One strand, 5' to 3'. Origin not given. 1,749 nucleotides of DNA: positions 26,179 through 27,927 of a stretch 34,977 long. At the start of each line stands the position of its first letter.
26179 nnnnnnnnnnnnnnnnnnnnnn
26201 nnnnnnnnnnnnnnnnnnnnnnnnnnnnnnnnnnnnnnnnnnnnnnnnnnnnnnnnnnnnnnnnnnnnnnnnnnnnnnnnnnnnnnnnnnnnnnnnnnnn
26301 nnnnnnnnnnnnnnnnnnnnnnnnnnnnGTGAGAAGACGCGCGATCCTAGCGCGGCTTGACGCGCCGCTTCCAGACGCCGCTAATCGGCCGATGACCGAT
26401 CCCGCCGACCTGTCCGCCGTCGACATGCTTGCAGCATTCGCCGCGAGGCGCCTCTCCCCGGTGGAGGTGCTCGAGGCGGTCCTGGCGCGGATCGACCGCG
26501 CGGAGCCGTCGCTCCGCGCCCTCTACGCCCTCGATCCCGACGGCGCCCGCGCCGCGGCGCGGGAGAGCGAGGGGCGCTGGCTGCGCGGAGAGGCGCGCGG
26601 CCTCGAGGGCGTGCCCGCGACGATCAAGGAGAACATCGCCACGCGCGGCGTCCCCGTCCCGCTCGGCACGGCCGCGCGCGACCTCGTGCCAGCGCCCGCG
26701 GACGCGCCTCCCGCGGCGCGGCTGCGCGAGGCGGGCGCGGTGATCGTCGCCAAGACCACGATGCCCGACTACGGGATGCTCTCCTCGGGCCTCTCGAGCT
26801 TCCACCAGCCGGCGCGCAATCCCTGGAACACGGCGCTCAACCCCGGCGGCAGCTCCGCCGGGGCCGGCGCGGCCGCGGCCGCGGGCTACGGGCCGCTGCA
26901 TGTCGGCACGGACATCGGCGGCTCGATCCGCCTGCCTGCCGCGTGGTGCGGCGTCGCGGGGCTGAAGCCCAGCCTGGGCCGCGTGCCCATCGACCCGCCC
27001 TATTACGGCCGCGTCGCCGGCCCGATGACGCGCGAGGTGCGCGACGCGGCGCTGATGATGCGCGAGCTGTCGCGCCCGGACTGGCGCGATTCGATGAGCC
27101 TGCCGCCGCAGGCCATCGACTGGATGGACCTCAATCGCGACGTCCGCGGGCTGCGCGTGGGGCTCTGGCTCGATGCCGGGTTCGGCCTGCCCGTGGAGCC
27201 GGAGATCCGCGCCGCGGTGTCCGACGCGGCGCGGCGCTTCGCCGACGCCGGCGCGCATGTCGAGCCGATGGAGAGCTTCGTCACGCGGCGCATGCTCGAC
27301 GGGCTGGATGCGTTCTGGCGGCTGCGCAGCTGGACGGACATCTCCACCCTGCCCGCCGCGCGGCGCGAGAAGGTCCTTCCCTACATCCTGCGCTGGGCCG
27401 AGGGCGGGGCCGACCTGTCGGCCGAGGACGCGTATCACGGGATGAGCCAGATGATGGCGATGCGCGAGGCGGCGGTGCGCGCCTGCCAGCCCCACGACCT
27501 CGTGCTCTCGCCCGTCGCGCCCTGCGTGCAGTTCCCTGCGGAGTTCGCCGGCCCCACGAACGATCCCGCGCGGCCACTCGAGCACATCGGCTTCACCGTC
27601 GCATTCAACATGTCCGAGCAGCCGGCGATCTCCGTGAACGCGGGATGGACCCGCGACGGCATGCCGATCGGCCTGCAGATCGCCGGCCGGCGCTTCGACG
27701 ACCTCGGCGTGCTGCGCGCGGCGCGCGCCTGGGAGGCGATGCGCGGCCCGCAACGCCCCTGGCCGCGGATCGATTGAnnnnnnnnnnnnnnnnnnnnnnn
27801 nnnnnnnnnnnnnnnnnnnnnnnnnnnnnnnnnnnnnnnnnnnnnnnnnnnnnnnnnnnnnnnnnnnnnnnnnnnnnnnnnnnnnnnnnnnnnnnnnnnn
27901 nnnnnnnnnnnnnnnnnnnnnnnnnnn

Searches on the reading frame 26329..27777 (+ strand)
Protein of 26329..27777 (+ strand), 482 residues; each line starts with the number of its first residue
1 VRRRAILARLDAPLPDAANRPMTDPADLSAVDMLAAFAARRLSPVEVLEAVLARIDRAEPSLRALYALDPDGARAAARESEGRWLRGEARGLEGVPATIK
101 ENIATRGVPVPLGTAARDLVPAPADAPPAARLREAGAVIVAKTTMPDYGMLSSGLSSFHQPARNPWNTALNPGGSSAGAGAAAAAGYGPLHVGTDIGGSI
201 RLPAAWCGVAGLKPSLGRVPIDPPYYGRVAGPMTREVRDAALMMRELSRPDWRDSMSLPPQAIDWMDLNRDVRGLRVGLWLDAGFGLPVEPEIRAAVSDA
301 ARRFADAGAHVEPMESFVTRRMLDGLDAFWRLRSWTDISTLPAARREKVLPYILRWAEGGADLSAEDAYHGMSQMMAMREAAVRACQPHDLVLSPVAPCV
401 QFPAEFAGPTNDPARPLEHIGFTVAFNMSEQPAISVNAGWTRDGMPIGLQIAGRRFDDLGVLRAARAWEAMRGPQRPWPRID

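Call 32: search_protein_families(library=pfam, proteins=[window:26329-27777:+])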
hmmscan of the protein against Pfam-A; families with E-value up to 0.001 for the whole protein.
window:26329-27777:+ (482 aa): 1 family
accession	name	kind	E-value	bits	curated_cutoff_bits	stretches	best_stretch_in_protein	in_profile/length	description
PF01425.27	Amidase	-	3.5e-87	293.8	27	1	46-461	1-444/445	Amidase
